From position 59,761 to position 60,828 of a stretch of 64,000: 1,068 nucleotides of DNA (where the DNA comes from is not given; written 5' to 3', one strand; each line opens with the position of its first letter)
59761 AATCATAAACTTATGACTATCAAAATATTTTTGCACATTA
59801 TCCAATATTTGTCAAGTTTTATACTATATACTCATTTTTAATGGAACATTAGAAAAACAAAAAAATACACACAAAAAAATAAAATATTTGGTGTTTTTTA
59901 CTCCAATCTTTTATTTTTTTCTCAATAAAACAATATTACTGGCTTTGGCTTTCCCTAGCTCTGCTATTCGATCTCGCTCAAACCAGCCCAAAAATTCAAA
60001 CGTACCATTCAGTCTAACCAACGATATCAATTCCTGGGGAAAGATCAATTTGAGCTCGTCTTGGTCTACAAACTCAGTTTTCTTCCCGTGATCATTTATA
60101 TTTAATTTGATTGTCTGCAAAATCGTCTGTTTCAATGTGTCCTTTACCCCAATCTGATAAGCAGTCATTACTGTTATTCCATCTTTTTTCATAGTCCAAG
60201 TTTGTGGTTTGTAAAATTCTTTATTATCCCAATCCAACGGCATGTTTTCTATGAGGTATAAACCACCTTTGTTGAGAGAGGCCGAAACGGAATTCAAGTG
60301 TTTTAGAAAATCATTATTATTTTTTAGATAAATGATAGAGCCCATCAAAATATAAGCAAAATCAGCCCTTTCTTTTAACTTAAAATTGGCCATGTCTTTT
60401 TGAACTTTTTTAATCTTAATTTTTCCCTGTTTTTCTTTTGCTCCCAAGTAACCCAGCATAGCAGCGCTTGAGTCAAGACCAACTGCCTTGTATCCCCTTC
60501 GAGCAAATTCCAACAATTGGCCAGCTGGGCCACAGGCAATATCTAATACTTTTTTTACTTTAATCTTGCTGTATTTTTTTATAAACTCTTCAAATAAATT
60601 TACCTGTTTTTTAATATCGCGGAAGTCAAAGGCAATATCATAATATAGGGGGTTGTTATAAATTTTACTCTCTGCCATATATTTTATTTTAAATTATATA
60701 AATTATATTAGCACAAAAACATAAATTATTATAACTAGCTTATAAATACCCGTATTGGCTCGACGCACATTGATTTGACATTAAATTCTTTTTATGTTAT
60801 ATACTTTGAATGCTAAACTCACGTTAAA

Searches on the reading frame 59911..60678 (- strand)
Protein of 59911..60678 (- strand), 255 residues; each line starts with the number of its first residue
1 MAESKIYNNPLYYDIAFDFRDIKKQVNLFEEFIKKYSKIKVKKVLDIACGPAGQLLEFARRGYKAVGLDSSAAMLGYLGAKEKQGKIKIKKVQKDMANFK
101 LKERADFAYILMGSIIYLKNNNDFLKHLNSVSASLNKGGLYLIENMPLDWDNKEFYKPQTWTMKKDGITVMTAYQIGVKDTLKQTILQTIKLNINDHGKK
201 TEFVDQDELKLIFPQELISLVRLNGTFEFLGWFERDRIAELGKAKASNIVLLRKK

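Call 3: search_protein_families(library=pfam, proteins=[window:59911-60678:-], max_evalue=0.1)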
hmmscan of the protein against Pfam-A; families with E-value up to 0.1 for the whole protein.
window:59911-60678:- (255 aa): 8 families
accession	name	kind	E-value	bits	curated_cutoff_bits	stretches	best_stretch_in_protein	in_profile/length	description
PF13649.12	Methyltransf_25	-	5.4e-13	49.9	27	1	44-139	1-97/97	Methyltransferase domain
PF08241.18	Methyltransf_11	-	2.2e-07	31.9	21.2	1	45-142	1-94/95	Methyltransferase domain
PF13489.12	Methyltransf_23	-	1.1e-06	28.9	27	1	31-153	11-126/164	Methyltransferase domain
PF13847.12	Methyltransf_31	-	8.6e-06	25.9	27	1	42-149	5-116/145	Methyltransferase domain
PF03848.20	TehB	-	2.4e-05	24.3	20.4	1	28-143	18-132/193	Tellurite resistance protein TehB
PF08003.17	Methyltransf_9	-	0.0002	20.9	23.8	1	33-162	108-236/315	Protein of unknown function (DUF1698)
PF08242.18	Methyltransf_12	-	0.0021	19.2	30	1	45-140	1-97/98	Methyltransferase domain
PF05724.17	TPMT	-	0.085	12.9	26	0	16-88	16-86/218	Thiopurine S-methyltransferase (TPMT)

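Call 4: search_protein_families(library=ncbifam, proteins=[window:59911-60678:-], max_evalue=0.1)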
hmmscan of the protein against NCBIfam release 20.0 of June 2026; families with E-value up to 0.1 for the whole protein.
window:59911-60678:- (255 aa): 26 families (the best 25 are shown)
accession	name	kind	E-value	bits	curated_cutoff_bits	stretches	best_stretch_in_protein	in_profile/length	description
NF041820.1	daptide_MTase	equivalog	1.3e-14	54.3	175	1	42-204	38-202/243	daptide-type RiPP biosynthesis methyltransferase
NF043040.1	corrin_prot_MT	hypoth_equivalog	6.6e-08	32.3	180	1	10-143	12-147/216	corrinoid protein-associated methyltransferase CpaM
NF051855.1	GlySarMtaseBact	equivalog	7.1e-08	32.4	350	1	30-148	43-163/259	glycine/sarcosine N-methyltransferase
TIGR01934.1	MenG_MenH_UbiE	subfamily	7.4e-08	32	158.35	1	30-149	29-148/223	ubiquinone/menaquinone biosynthesis methyltransferase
TIGR04345.1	ovoA_Cterm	equivalog_domain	1.1e-06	28.4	170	1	86-200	115-229/242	putative 4-mercaptohistidine N1-methyltransferase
NF001244.0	PRK00216.1-5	equivalog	1.2e-06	28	216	1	31-146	39-156/236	bifunctional demethylmenaquinone methyltransferase/2-methoxy-6-polyprenyl-1,4-benzoquinol methylase UbiE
NF008992.0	PRK12335.1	equivalog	1.8e-06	27.4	303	1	29-164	111-243/289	SAM-dependent methyltransferase TehB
TIGR02021.1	BchM-ChlM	equivalog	6.3e-06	25.8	158.9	1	33-134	48-146/218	magnesium protoporphyrin IX methyltransferase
NF002463.0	PRK01683.1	equivalog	1.1e-05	25.2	297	1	33-154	24-138/258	trans-aconitate 2-methyltransferase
TIGR01983.1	UbiG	equivalog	1.9e-05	24.1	102.95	1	30-142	39-150/228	bifunctional 2-polyprenyl-6-hydroxyphenol methylase/3-demethylubiquinol 3-O-methyltransferase UbiG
NF045667.1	MTase_DVU1556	equivalog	4.4e-05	23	155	1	40-144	22-120/213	DVU_1556 family methyltransferase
TIGR00477.1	tehB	equivalog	4.4e-05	22.9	219.5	1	31-144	64-175/238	tellurite resistance methyltransferase TehB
NF008405.0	PRK11207.1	equivalog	7.8e-05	22.2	218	1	29-143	19-132/198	tellurite resistance methyltransferase TehB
NF011650.0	PRK15068.1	equivalog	0.00015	20.8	209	1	31-160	113-242/324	tRNA 5-methoxyuridine(34)/uridine 5-oxyacetic acid(34) synthase CmoB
TIGR00452.1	TIGR00452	equivalog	0.00027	19.8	275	1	32-161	109-237/316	tRNA 5-methoxyuridine(34)/uridine 5-oxyacetic acid(34) synthase CmoB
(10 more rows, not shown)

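Call 62: search_protein_families(library=padloc, proteins=[window:59911-60678:-], max_evalue=0.01)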
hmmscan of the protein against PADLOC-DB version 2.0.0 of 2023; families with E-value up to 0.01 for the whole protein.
window:59911-60678:- (255 aa): 1 family
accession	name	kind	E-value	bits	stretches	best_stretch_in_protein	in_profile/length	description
PDLC04134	mad2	-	2e-10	38.1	1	37-143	288-394/492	mads_2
